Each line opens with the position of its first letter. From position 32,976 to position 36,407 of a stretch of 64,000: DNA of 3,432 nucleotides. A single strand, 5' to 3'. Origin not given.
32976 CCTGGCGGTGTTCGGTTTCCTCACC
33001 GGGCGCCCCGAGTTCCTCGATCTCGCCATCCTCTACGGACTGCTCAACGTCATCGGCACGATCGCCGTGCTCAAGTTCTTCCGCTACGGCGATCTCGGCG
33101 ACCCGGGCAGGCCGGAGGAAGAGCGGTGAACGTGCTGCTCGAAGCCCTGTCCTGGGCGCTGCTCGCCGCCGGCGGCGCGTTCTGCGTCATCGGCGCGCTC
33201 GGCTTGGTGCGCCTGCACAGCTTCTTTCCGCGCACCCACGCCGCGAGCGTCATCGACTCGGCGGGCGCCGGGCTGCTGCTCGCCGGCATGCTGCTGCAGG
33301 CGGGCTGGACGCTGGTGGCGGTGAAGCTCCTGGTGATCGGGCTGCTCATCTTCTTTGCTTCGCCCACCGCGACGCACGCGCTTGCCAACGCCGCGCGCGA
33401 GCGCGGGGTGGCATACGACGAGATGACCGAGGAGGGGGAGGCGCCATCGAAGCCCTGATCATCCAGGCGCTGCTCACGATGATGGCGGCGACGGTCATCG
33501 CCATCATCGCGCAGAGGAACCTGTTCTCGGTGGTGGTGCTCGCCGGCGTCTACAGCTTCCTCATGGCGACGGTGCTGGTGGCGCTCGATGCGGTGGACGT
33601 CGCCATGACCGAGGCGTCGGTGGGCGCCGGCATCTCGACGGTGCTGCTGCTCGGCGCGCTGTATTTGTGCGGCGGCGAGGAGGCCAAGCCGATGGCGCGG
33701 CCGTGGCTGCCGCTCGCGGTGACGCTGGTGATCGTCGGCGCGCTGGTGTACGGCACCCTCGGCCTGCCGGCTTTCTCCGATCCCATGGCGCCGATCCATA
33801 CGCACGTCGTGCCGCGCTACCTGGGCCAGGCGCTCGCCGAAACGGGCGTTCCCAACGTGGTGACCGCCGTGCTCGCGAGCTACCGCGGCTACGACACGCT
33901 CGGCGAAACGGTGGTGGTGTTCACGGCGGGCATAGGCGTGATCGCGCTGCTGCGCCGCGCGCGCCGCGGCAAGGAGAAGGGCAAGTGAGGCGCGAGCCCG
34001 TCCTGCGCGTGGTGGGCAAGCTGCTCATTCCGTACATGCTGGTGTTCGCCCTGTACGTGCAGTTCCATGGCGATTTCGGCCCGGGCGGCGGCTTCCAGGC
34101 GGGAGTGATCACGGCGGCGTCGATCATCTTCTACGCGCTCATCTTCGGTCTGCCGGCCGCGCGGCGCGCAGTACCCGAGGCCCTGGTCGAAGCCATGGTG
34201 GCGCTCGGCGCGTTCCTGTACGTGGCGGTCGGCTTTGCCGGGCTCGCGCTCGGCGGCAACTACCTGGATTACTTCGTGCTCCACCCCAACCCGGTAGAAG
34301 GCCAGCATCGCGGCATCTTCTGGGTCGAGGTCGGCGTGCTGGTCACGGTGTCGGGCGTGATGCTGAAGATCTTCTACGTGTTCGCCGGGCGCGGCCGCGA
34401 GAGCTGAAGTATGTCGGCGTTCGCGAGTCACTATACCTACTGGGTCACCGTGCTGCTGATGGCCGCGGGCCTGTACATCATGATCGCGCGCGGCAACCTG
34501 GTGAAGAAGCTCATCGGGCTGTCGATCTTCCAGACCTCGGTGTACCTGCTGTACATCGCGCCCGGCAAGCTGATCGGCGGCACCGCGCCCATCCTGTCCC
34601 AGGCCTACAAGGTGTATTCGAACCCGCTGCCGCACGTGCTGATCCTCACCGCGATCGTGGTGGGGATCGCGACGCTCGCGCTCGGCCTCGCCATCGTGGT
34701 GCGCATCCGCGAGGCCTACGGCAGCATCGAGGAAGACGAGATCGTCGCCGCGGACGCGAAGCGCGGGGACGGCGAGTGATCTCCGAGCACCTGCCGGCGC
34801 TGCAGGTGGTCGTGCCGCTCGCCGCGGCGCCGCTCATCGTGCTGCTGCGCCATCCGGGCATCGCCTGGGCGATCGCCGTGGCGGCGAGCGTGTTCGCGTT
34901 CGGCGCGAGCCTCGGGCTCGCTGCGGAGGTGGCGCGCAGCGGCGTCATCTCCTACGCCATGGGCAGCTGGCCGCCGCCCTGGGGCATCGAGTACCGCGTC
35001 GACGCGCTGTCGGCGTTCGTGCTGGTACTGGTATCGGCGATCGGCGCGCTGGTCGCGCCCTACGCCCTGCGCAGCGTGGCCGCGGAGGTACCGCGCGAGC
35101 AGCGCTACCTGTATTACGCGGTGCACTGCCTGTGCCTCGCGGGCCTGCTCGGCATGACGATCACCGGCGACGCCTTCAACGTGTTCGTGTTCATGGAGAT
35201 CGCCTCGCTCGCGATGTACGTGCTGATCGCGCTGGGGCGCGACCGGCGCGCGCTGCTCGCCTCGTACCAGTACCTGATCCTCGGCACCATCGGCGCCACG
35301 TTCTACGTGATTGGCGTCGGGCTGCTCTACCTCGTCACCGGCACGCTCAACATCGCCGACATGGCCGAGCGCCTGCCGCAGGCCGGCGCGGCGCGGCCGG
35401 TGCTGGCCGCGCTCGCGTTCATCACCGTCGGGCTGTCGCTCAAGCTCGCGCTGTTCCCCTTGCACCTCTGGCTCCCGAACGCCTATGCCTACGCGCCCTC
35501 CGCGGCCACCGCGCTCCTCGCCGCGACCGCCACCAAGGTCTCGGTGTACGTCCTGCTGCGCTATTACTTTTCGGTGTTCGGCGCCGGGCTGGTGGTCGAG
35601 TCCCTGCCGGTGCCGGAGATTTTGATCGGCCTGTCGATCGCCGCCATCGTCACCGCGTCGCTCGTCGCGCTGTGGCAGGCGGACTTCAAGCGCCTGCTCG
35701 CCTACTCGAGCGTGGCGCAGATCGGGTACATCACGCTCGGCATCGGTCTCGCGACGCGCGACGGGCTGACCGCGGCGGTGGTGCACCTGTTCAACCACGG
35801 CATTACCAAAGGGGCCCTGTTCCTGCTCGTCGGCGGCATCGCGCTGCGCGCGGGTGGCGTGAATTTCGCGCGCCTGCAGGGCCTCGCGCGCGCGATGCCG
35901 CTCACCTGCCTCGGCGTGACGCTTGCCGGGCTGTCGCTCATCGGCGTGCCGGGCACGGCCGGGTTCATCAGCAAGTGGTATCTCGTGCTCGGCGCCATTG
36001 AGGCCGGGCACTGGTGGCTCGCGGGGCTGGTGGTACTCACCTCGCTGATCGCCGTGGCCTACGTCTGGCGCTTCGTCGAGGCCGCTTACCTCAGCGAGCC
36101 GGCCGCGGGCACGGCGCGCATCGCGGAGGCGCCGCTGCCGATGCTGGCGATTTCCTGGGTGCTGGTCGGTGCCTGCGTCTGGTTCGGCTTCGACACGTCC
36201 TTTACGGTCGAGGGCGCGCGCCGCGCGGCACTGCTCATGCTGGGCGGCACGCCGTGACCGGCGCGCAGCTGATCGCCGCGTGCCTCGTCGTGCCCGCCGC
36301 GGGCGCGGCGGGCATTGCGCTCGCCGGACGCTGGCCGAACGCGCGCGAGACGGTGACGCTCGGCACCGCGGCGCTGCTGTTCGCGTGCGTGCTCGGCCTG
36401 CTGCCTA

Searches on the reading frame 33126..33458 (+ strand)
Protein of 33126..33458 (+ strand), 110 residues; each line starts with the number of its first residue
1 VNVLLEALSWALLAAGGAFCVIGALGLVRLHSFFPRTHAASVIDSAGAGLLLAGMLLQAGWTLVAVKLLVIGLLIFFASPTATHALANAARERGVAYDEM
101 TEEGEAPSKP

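Call 10: search_protein_families(library=ncbifam, proteins=[window:33126-33458:+])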
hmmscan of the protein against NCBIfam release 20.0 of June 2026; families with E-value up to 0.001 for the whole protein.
window:33126-33458:+ (110 aa): 12 families
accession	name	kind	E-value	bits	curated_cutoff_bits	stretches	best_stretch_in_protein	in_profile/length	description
NF009311.0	PRK12670.1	equivalog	1.2e-18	66.8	116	1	5-92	2-89/99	putative monovalent cation/H+ antiporter subunit G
TIGR01300.1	CPA3_mnhG_phaG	equivalog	1.8e-18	66.6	63.1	1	12-98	2-90/97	monovalent cation/H(+) antiporter subunit G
NF009314.0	PRK12674.1-2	subfamily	7.2e-18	64.4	102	1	5-103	4-102/116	Na+/H+ antiporter subunit G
NF009316.0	PRK12674.1-5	equivalog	1.8e-13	50.4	122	1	1-105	1-107/121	Na+/H+ antiporter subunit G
NF009313.0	PRK12674.1-1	equivalog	3.2e-12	46.5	151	1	1-92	1-94/140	Na+/H+ antiporter subunit G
NF009320.0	PRK12675.1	equivalog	1.1e-11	45.2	128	1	12-96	6-91/104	putative monovalent cation/H+ antiporter subunit G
NF009317.0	PRK12674.2-1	equivalog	1.2e-11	44.8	107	1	16-90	13-88/105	Na+/H+ antiporter subunit G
NF009235.0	PRK12585.1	equivalog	3.3e-11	42.8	273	1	1-96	1-98/197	putative monovalent cation/H+ antiporter subunit G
NF009236.0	PRK12586.1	equivalog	4e-09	36.4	156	1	6-101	9-106/145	Na+/H+ antiporter subunit G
NF009237.0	PRK12587.1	equivalog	1.7e-08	34.5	158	1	3-102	4-105/118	Na+/H+ antiporter subunit G1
NF009315.0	PRK12674.1-4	equivalog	4.4e-08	33.4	130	1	3-99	9-108/121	Na+/H+ antiporter subunit G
NF009312.0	PRK12672.1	subfamily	8.6e-05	22.7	122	0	6-96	4-104/122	putative monovalent cation/H+ antiporter subunit G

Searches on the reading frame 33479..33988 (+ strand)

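Call 10: search_protein_families(library=ncbifam, proteins=[window:33479-33988:+])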
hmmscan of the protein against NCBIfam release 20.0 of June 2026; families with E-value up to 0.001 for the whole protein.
window:33479-33988:+ (169 aa): 16 families
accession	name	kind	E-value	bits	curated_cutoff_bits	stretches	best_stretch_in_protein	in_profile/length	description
NF009161.0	PRK12507.1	equivalog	7.8e-58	196.2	272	1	3-165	20-182/336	putative monovalent cation/H+ antiporter subunit B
NF009159.0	PRK12504.1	equivalog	8.1e-52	175.7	141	1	2-161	14-175/178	DUF4040 domain-containing protein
NF009288.0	PRK12648.1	equivalog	1.4e-17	63.1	1104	1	2-166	617-781/954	monovalent cation/H+ antiporter subunit A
NF009285.0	PRK12645.1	equivalog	3.6e-15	55.3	1028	1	1-166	638-798/804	Na+/H+ antiporter subunit A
NF009287.0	PRK12647.1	equivalog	1.6e-14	53.4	937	1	2-166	609-767/773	putative monovalent cation/H+ antiporter subunit A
NF009290.0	PRK12650.1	equivalog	7.2e-14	50.6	980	1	2-163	612-768/966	DUF4040 family protein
NF009286.0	PRK12646.1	equivalog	1.4e-13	50.3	1063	1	6-166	641-797/800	DUF4040 family protein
NF009217.0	PRK12567.1-1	equivalog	2.1e-12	47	268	1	81-165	12-92/238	putative monovalent cation/H+ antiporter subunit B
TIGR00940.1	2a6301s01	subfamily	1e-11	43.9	920.45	1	2-162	632-787/793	monovalent cation:proton antiporter subunit A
NF009289.0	PRK12649.1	equivalog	4.7e-11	41.8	1117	1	1-160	628-784/789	putative monovalent cation/H+ antiporter subunit A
NF009284.0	PRK12644.1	equivalog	2.5e-09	35.8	962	1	2-166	609-769/975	Na+/H+ antiporter subunit A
NF009219.0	PRK12567.1-3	equivalog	1.1e-06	28.4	179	1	117-161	34-78/220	putative monovalent cation/H+ antiporter subunit B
NF004172.0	PRK05640.1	equivalog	3.3e-06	27.3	156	1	123-162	112-151/152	putative monovalent cation/H+ antiporter subunit B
NF006242.0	PRK08378.1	subfamily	2e-05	25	98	1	4-58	17-71/85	hypothetical protein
NF004923.0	PRK06280.1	equivalog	2.3e-05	24.6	80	1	6-57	16-67/79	hypothetical protein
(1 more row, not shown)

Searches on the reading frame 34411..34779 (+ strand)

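Call 10: search_protein_families(library=ncbifam, proteins=[window:34411-34779:+])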
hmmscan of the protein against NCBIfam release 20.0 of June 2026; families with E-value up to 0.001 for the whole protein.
window:34411-34779:+ (122 aa): 18 families
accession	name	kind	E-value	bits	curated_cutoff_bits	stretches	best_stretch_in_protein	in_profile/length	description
NF005624.0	PRK07375.2-3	equivalog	1.2e-38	131.5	95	1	5-106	3-104/105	cation:proton antiporter subunit C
NF005621.0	PRK07375.1-6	equivalog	4.7e-37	126.5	126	1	1-111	2-113/120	putative monovalent cation/H+ antiporter subunit C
NF005619.0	PRK07375.1-4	equivalog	6.4e-31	107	145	1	6-112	2-108/111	Na+/H+ antiporter subunit C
NF009301.0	PRK12658.1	equivalog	1.5e-16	60.3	156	1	12-117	8-116/125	Na+/H+ antiporter subunit C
TIGR00941.1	2a6301s03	subfamily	1.8e-15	57.4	161.2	1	13-105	9-100/104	multicomponent Na+:H+ antiporter, MnhC subunit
NF006372.0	PRK08600.1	equivalog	2e-15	56.8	127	1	13-111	9-103/113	Na(+)/H(+) antiporter subunit C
NF005620.0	PRK07375.1-5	equivalog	6e-15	55.3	91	1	13-111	8-107/113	putative monovalent cation/H+ antiporter subunit C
NF006573.0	PRK09094.1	equivalog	3.1e-14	52.9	105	1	14-105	10-104/114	Na+/H+ antiporter subunit C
NF009302.0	PRK12659.1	equivalog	3.2e-14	52.8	154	1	12-113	8-112/117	Na+/H+ antiporter subunit C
NF005623.0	PRK07375.2-2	equivalog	1.8e-13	50.5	81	1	12-101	5-92/93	putative monovalent cation/H+ antiporter subunit C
NF009303.0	PRK12660.1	subfamily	1e-12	48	132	1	14-111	10-104/114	putative monovalent cation/H+ antiporter subunit C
NF005618.0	PRK07375.1-3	equivalog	2e-12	47.4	107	1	12-113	11-117/119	putative monovalent cation/H+ antiporter subunit C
NF006250.0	PRK08388.1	equivalog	5.1e-12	46.3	137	1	8-107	4-110/119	putative monovalent cation/H+ antiporter subunit C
NF005929.0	PRK07946.1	equivalog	2.7e-11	43.5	157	1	13-99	11-97/204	Na(+)/H(+) antiporter subunit C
NF009304.0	PRK12661.1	equivalog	3.2e-11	43.4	152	1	59-110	82-134/140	putative monovalent cation/H+ antiporter subunit C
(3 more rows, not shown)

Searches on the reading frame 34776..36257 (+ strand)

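Call 10: search_protein_families(library=ncbifam, proteins=[window:34776-36257:+])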
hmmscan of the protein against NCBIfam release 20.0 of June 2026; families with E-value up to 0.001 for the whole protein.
window:34776-36257:+ (493 aa): 76 families (the best 25 are shown)
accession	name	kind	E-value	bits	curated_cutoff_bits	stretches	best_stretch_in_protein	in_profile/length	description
NF009305.0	PRK12662.1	equivalog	3.2e-135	451.7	700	1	3-471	2-473/492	putative monovalent cation/H+ antiporter subunit D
NF009306.0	PRK12663.1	equivalog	1.5e-86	291.2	542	1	4-485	3-478/498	Na+/H+ antiporter subunit D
NF005818.0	PRK07691.1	equivalog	7.1e-82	275.9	586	1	8-476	7-471/496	Na+/H+ antiporter subunit D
NF006241.0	PRK08377.1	equivalog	8.1e-82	275.8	645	1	7-444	5-437/494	NADH dehydrogenase subunit N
NF006240.0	PRK08376.1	subfamily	1.2e-76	258.7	662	1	2-473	2-491/521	putative monovalent cation/H+ antiporter subunit D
TIGR00944.1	2a6301s04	subfamily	2.2e-73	248.1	692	1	8-446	4-437/463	multicomponent K+/H+ antiporter, MrpD/PhaD subunit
NF006419.0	PRK08668.1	equivalog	3.9e-72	243.9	617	1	11-471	8-464/613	NADH dehydrogenase subunit M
NF009308.0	PRK12665.1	equivalog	1.4e-68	231.8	585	1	4-445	6-445/531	Na+/H+ antiporter subunit D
NF006238.0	PRK08375.1-4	equivalog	2.6e-66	224.5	626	1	6-440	5-431/531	putative monovalent cation/H+ antiporter subunit D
TIGR01770.1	NDH_I_N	subfamily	1.8e-65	221.8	332.6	1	73-447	67-441/472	NADH-quinone oxidoreductase subunit NuoN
NF005142.0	PRK06591.1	equivalog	3.6e-65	220.9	460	1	2-440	3-426/432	putative monovalent cation/H+ antiporter subunit D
NF009309.0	PRK12666.1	equivalog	1.3e-63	215.5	476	1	3-468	4-485/529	monovalent cation/H+ antiporter subunit D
TIGR01972.1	NDH_I_M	subfamily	4.1e-60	203.8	263.8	1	9-475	3-469/486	NADH-quinone oxidoreductase subunit M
NF006236.0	PRK08375.1-1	equivalog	2.1e-59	201.8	663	1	5-461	7-468/493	putative monovalent cation/H+ antiporter subunit D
NF005561.0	PRK07234.1-1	equivalog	5.9e-56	190.4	718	1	6-442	8-443/569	putative monovalent cation/H+ antiporter subunit D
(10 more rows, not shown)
